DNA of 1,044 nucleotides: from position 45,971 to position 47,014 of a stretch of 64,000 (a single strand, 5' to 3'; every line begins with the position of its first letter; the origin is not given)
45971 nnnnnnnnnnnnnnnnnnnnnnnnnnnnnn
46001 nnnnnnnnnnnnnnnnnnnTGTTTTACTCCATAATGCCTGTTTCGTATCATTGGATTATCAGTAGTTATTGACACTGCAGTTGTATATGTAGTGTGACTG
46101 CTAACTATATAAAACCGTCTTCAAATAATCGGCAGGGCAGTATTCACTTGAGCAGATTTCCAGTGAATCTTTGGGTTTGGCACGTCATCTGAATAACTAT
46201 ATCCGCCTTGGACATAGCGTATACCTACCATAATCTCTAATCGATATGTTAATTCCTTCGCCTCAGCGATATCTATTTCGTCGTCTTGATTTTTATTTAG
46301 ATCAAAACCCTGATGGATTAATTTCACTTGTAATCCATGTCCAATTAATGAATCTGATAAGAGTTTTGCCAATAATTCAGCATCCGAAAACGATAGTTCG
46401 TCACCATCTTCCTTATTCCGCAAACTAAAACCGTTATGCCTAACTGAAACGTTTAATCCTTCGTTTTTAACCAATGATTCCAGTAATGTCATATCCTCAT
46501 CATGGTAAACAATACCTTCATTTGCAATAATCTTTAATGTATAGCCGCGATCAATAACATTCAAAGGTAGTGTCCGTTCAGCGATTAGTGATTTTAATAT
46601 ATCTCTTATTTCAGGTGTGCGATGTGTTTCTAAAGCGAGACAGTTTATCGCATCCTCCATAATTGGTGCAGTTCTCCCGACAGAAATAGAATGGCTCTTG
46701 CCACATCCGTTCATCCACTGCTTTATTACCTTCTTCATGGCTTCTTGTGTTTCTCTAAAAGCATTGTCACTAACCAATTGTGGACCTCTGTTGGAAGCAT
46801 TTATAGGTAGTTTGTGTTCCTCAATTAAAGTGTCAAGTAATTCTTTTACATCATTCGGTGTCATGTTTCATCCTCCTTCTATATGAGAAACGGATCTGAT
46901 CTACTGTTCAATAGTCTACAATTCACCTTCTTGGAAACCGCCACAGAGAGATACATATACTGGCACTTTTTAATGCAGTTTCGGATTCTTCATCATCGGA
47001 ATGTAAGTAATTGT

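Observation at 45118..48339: ECF sigma factor, two paralogous repeat proteins and three tandem 7Fe ferredoxins in one minus-strand run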

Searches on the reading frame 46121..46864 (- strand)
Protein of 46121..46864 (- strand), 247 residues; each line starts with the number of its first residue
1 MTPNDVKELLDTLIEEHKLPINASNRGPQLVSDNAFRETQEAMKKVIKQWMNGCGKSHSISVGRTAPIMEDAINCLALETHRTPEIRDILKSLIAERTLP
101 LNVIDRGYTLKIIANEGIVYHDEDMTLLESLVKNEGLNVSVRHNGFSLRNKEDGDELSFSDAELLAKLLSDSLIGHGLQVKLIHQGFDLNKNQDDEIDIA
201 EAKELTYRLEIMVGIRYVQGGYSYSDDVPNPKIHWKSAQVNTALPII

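Call 3: search_protein_families(library=pfam, proteins=[window:46121-46864:-], max_evalue=0.1)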
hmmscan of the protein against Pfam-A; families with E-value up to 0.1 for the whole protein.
window:46121-46864:- (247 aa): 0 families

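Call 4: search_protein_families(library=ncbifam, proteins=[window:46121-46864:-], max_evalue=0.1)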
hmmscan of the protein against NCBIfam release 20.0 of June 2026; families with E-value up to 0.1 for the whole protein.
window:46121-46864:- (247 aa): 0 families

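Call 8: find_homologous_proteins(query=window:46121-46864:-, max_evalue=0.001)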
Query window:46121-46864:- (247 aa): 154 proteins with E <= 0.001 among 656 candidates; the best 120 are listed.
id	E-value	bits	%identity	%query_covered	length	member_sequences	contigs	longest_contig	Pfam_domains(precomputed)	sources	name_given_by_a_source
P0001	3.3e-159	546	100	100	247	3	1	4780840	-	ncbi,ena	-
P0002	9.4e-109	381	69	100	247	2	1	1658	-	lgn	-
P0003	1.7e-107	376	69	100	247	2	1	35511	-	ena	-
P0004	9.0e-107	374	70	100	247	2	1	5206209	-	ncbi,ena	-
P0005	3.0e-106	372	69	100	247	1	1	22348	-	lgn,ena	-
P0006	9.6e-106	371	69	98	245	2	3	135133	-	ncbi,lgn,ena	-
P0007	1.8e-105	370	68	100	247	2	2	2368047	-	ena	-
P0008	7.2e-105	368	68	100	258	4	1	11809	-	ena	-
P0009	3.8e-104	365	68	100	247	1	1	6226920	-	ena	-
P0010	5.9e-104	365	67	100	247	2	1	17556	-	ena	-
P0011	1.0e-101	358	66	100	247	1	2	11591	-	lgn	-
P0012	2.2e-99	350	64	100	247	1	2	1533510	-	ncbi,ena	-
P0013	1.0e-98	348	65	100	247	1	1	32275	-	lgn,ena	-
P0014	4.3e-97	342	64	100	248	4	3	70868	-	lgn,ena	-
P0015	1.3e-95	338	62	100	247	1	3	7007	-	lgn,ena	-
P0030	1.9e-92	327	61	100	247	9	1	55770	-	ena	-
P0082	2.9e-82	294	58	100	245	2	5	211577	-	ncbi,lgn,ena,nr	ncbi:MAG: hypothetical protein OXH00_24040 [Candidatus Poribacteria bacterium]|nr:hypothetical prote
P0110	2.4e-77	278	54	99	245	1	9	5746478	-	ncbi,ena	-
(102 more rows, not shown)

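Call 9: find_encoding_contigs(protein=P0001, flank=10000, max_places=2)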
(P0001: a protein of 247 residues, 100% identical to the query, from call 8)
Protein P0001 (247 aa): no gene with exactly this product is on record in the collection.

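Call 10: find_encoding_contigs(protein=P0110, flank=8000, max_places=3)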
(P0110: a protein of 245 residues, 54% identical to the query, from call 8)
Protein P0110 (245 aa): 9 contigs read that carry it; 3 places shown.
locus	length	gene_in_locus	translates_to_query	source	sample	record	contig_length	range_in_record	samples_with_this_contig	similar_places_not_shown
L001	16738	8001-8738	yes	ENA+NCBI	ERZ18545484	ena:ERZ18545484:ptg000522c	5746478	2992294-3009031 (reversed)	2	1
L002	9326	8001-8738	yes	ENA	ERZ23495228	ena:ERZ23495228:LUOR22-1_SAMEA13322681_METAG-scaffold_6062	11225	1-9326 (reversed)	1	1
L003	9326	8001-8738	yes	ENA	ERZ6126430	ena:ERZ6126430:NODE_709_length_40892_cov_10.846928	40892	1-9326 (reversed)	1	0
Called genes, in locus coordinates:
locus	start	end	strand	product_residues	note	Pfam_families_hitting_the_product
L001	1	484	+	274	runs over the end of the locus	PF21347:DUF3108_like, PF00404:Dockerin_1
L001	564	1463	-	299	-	PF00892:EamA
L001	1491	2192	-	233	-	-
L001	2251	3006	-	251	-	-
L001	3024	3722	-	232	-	-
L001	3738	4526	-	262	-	-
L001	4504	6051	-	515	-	PF13620:CarboxypepD_reg (faint), PF13715:CarbopepD_reg_2 (faint), PF20598:DUF6795 (faint), PF14686:fn3_3 (faint)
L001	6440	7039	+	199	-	PF04542:Sigma70_r2, PF08281:Sigma70_r4_2, PF04545:Sigma70_r4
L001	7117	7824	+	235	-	-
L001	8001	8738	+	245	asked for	-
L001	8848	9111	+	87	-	PF12838:Fer4_7, PF13187:Fer4_9 (faint), PF00037:Fer4 (weak)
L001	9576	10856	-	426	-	PF00709:Adenylsucc_synt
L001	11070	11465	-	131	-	PF00380:Ribosomal_S9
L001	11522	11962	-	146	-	PF00572:Ribosomal_L13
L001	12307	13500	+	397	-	PF01656:CbiA, PF02374:ArsA_ATPase, PF10609:ParA (weak), PF13614:AAA_31, PF17886:ArsA_HSP20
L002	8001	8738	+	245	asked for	-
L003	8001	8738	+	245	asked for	-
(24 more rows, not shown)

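Call 19: find_related_loci(query=A2, collection=genome_contigs, flank=6000)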
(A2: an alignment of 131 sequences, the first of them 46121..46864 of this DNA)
Query A2 (247 aa) in genome_contigs; peptide patterns used: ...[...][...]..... (x = any residue, [..] = any of these).
85 stretches matched a pattern; 58 encode a relative of the query (tblastn E <= 1e-3); 53 distinct loci.
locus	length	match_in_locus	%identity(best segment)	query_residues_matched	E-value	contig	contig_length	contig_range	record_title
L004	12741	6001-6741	70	1-247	8e-119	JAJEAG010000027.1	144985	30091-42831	MAG: Candidatus Poribacteria bacterium isolate jk18x7bins.36 k141_404005, whole genome shotgun sequence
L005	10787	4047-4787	69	1-247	3e-117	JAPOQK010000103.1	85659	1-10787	MAG: Candidatus Poribacteria bacterium isolate APA_bin_83 c_000000387768, whole genome shotgun sequence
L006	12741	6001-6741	70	1-247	7e-116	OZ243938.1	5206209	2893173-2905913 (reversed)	MAG: Candidatus Poribacteria bacterium isolate 1d27aecb-7b08-4092-90e4-ddfc7d8e693b genome assembly, chromosome: 1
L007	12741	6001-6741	68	1-247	1e-115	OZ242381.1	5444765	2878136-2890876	MAG: Candidatus Poribacteria bacterium isolate 80d8d026-9b84-4ba5-a38a-fc23128cda22 genome assembly, chromosome: 1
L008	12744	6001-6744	63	1-247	4e-104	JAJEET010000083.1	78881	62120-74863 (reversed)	MAG: Candidatus Poribacteria bacterium isolate p16x34bins.5 k141_372295, whole genome shotgun sequence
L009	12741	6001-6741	63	1-247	6e-103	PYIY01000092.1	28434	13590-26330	MAG: Candidatus Poribacteria bacterium isolate PCPOR4 Ga0207198_1092, whole genome shotgun sequence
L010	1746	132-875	61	1-247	3e-107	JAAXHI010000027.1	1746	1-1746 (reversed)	MAG: Candidatus Poribacteria bacterium isolate Plut_88885 unfiltered_Plut_88885_genomic_contig_881529, whole genome shot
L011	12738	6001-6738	62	1-246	3e-99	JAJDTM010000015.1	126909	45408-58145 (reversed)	MAG: Candidatus Poribacteria bacterium isolate jk18x1bzbins.25 k141_618723, whole genome shotgun sequence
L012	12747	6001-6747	62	1-246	6e-99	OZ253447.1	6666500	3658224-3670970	MAG: Candidatus Poribacteria bacterium isolate c3a381aa-0ed9-4b9f-99fb-31763fcdc289 genome assembly, chromosome: 1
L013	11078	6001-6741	61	1-247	1e-98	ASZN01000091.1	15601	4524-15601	Candidatus Poribacteria bacterium WGA-3G POR3G_contig_93.94_C, whole genome shotgun sequence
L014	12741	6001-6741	61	1-247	1e-98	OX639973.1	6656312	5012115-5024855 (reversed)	MAG: uncultured Poribacteria bacterium isolate a51c2dcd-0bc8-4832-ac43-f95c9d639ad7 genome assembly, chromosome: 1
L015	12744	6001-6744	60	1-247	2e-96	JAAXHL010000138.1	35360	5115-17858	MAG: Candidatus Poribacteria bacterium isolate Plut_88888 unfiltered_Plut_88888_genomic_contig_694551, whole genome shot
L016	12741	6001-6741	61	1-247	2e-96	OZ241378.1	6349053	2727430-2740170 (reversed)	MAG: Candidatus Poribacteria bacterium isolate 8f0f5501-85a9-4e66-9deb-4e7c08d09c04 genome assembly, chromosome: 1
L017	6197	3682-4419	59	1-246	3e-95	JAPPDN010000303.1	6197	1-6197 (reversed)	MAG: Candidatus Poribacteria bacterium isolate IRC4_bin_27 NODE_5657_length_6197_cov_5.94725, whole genome shotgun seque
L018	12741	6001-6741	59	1-247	8e-95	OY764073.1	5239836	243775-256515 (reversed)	MAG: Candidatus Poribacteria bacterium isolate c0dbee2e-4153-42cb-9392-5991059e4d04 genome assembly, chromosome: 1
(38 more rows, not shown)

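Call 25: predict_structure(alignment_id=A2)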
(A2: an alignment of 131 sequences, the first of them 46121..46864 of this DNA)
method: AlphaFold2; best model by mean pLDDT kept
length: 247 residues; sequences in the alignment: 131
mean_pLDDT: 94.5   pTM: 0.89
mean pLDDT of the five models: 94.5, 94.4, 93.8, 93.7, 91.9
residues with pLDDT >= 90: 225; 70-90: 18; 50-70: 4; < 50: 0
segments of 3 or more residues with pLDDT < 50: none
pLDDT, mean of each block of 10 residues (from residue 1): 97 97 95 94 96 89 94 97 97 98 96 94 95 95 95 78 98 96 97 92 98 96 90 95 92
secondary structure, 60 per line:
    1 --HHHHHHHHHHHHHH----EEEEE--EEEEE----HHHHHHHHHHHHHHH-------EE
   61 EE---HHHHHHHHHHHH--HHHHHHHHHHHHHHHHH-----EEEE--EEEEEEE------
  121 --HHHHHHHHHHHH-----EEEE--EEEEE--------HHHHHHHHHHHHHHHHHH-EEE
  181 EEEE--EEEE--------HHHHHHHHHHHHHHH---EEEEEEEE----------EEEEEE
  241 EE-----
elements in order: H3-16 E21-25 E28-32 H37-51 E59-62 H66-77 H80-96 E102-105 E108-114 H123-134 E140-143 E146-150 H159-176 E178-184 E187-190 H199-213 E217-224 E235-242

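Call 27: search_protein_representatives(alignment_id=A2)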
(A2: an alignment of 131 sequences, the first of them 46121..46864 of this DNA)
Query: 131 sequences, 246 profile positions. Proteins with E-value up to 0.001 (for the whole library): 18; up to 1e-10: 13; up to 1e-30: 5. The best 18 are listed.
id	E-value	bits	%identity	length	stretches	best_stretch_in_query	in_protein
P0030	4.4e-112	389.7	-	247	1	1-245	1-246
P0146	5.2e-91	320.7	-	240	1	1-244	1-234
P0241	2.1e-61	223.8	-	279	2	51-228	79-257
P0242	3.5e-39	150.9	-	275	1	1-240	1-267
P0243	3.4e-35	137.9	-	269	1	1-222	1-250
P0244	1.9e-22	96.2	-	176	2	156-241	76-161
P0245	1.9e-18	83.1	-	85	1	1-64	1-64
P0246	2.1e-18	82.9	-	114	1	1-94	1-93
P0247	3.9e-16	75.5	-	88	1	1-65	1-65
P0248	7.2e-15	71.3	-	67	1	1-56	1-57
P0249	1.4e-14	70.4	-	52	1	1-53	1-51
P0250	2.0e-12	63.3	-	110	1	127-203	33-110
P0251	7.6e-11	58.2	-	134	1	68-190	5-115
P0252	2.4e-08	50.0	-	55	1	207-245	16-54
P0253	5.0e-08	48.9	-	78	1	1-44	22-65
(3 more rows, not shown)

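Call 29: fold_search(model_id=the predicted structure, library=pdb)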
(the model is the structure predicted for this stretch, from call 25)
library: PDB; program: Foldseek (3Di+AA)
matches with E <= 10: 454; with E <= 0.001: 0
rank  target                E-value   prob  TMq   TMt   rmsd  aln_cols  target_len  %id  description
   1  2zho_B                1.4e-01  0.18  0.23  0.31  10.8       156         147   10  Crystal structure of the regulatory subunit of aspartate kinase from Thermus thermophilus (ligand free form) (released 2009-02-17)
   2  6o7t_a                1.6e-01  0.02  0.10  0.04  30.4       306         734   12  Saccharomyces cerevisiae V-ATPase Vph1-VO (released 2019-04-03)
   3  6mx1_B                2.3e-01  0.18  0.22  0.30  11.5       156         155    8  The crystal structure of the regulatory domain of aspartokinase in the bifunctional aspartokinase/homoserine dehydroge (released 2018-11-07)
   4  2re1_B                2.9e-01  0.18  0.24  0.32  10.9       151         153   10  Crystal structure of aspartokinase alpha and beta subunits (released 2007-10-09)
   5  6gd1_A                3.8e-01  0.03  0.13  0.16  18.3       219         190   10  Structure of HuR RRM3 (released 2018-10-31)
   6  2gov_MODEL_1_A        4.0e-01  0.04  0.17  0.19  13.6       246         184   10  Solution structure of Murine p22HBP (released 2006-05-09)
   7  6mx1_A                5.6e-01  0.13  0.23  0.30  11.5       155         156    8  The crystal structure of the regulatory domain of aspartokinase in the bifunctional aspartokinase/homoserine dehydroge (released 2018-11-07)
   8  2qke_B                5.6e-01  0.10  0.17  0.30  11.9       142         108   15  Wild Type Crystal Structure of Full Length Circadian Clock Protein KaiB from Thermosynechococcus elongatus BP-1 (released 2008-06-17)
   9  9det_a                5.6e-01  0.01  0.08  0.04  30.5       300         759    8  Human V-ATPase Vo subcomplex (containing subunit isoform a4) bound to nanobody and inhibitor (released 2025-09-10)
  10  9g33_CM               5.9e-01  0.04  0.14  0.10  20.5       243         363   10  Stalled 90S - Utp23-Krr1-deltaC3 (released 2025-06-18)
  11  5m6r_A                7.2e-01  0.02  0.13  0.10  20.5       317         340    9  Human porphobilinogen deaminase in complex with reaction intermediate (released 2017-11-15)
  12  6vlz_AH               7.7e-01  0.06  0.13  0.25  16.0       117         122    8  Structure of the human mitochondrial ribosome-EF-G1 complex (ClassI) (released 2020-08-05)
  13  2ijy_MODEL_1_A        8.2e-01  0.02  0.10  0.13  20.6       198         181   10  NMR structure ensemble for the reduced DsbA disulphide oxidoreductase from Vibrio Cholerae (released 2007-07-17)
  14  7zq5_t                9.3e-01  0.16  0.14  0.33   6.8        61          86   16  70S E. coli ribosome with truncated uL23 and uL24 loops (released 2022-08-10)
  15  2dt9_A                9.3e-01  0.06  0.19  0.25  14.5       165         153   12  Crystal structure of the regulatory subunit of aspartate kinase from Thermus flavus (released 2007-07-17)
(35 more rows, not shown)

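Call 42: search_solved_structures(query=A2, max_evalue=10)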
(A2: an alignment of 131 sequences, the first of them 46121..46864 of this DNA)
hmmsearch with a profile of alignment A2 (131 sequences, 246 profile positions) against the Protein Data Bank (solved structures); distinct sequences matched with E-value up to 10: 0.

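Call 47: search_protein_families(library=pfam, alignment_id=A2, max_evalue=1)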
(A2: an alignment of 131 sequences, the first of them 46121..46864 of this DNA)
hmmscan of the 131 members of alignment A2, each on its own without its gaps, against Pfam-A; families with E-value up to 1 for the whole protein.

A. member 1, window:46121-46864:- (247 aa): 0 families

B. families by the number of members that match (of 131 scanned): 56 families (the first 25 are shown)
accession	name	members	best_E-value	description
PF22863.1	TraI_middle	22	3.4e-05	TraI-like middle domain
PF11203.13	EccE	16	0.042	Putative type VII ESX secretion system translocon, EccE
PF03962.21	Mnd1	13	0.014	Mnd1 HTH domain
PF13986.11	DUF4224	11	0.014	Domain of unknown function (DUF4224)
PF05768.20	Glrx-like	10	0.04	Glutaredoxin-like domain (DUF836)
PF13111.11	pPIWI_RE_X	8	0.0044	pPIWI_RE module N-terminal domain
PF04468.17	PSP1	7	0.017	PSP1 C-terminal conserved region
PF00516.24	GP120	6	0.0094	Envelope glycoprotein GP120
PF09012.17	FeoC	6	0.028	FeoC like transcriptional regulator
PF24716.1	WapI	4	0.00054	Immunity protein WapI-like family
PF25307.1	SEA_Gpr126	3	0.0097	SEA domain of adhesion GPCR Gpr126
PF04461.18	DUF520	3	0.036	Protein of unknown function (DUF520)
PF23158.1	DUF7056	3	0.06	Domain of unknown function (DUF7056)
PF22165.2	SSO1393-like_WHD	2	0.0035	SSO1393-like, winged-helix domain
PF11566.13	PI31_Prot_N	2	0.011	PI31 proteasome regulator N-terminal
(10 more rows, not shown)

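Call 48: search_protein_families(library=pfam, proteins=[P0004, P0030, P0082, P0110], max_evalue=0.1)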
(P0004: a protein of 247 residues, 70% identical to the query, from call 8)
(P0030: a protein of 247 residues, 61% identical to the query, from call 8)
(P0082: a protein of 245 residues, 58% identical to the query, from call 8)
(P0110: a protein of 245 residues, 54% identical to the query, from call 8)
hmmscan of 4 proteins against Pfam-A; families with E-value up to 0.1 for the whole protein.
P0004 (247 aa): 2 families
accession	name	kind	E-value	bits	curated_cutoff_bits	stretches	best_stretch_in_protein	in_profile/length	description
PF22863.1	TraI_middle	-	3.4e-05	24.4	27.6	0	169-202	37-70/89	TraI-like middle domain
PF04468.17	PSP1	-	0.073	13.8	27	0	77-110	16-49/86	PSP1 C-terminal conserved region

P0030 (247 aa): 0 families

P0082 (245 aa): 1 family
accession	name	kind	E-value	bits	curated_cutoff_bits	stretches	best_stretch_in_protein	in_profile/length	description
PF25307.1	SEA_Gpr126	-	0.074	13.5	29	0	30-82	12-65/115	SEA domain of adhesion GPCR Gpr126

P0110 (245 aa): 1 family
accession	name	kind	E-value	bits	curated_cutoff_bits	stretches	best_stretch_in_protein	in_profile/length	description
PF13986.11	DUF4224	-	0.027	14.8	22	0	130-146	21-37/45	Domain of unknown function (DUF4224)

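Call 62: fold_search(model_id=the predicted structure, library=viral)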
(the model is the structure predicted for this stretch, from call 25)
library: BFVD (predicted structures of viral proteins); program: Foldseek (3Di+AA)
matches with E <= 10: 482; with E <= 0.001: 0
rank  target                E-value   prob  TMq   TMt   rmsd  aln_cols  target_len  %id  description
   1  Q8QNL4                3.7e-03  0.38  0.21  0.26  17.1       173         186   13  EsV-1-53 [Ectocarpus siliculosus virus 1 (isolate New Zealand/Kaikoura/1988)]
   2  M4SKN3                8.1e-02  0.09  0.14  0.08  16.9       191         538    6  (no name in the UniProt tables at hand)
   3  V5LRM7                1.2e-01  0.03  0.10  0.10  22.2       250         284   10  (no name in the UniProt tables at hand)
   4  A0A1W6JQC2            1.3e-01  0.02  0.09  0.10  28.9       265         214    7  (no name in the UniProt tables at hand)
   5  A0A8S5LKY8            1.4e-01  0.05  0.14  0.12  17.1       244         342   12  Uncharacterized protein [Siphoviridae sp. ctKcB20]
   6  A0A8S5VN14            1.6e-01  0.06  0.11  0.17  21.7       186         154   14  Uncharacterized protein [Ackermannviridae sp.]
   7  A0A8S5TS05            1.7e-01  0.05  0.13  0.13  22.8       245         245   11  Uncharacterized protein [Siphoviridae sp. ctEw721]
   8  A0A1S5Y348            1.9e-01  0.03  0.12  0.06  34.3       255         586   16  Phage portal protein [uncultured archaeal virus]
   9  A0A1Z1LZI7            2.0e-01  0.13  0.16  0.32  22.2       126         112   10  Uncharacterized protein [Serratia phage X20]
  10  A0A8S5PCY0            2.1e-01  0.03  0.15  0.13  21.7       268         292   11  Uncharacterized protein [Myoviridae sp. ctgr818]
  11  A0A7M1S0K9            2.4e-01  0.01  0.09  0.06  29.2       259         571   14  Uncharacterized protein [uncultured phage cr128_1]
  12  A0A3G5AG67            2.6e-01  0.02  0.13  0.08  23.4       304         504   10  Flap endonuclease 1 [Solumvirus sp.]
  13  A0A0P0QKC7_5          2.6e-01  0.02  0.12  0.04  21.7       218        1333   14  (no name in the UniProt tables at hand)
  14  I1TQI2                2.9e-01  0.06  0.16  0.11  18.4       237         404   12  (no name in the UniProt tables at hand)
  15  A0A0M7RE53            3.1e-01  0.25  0.16  0.27   6.1        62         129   21  (no name in the UniProt tables at hand)
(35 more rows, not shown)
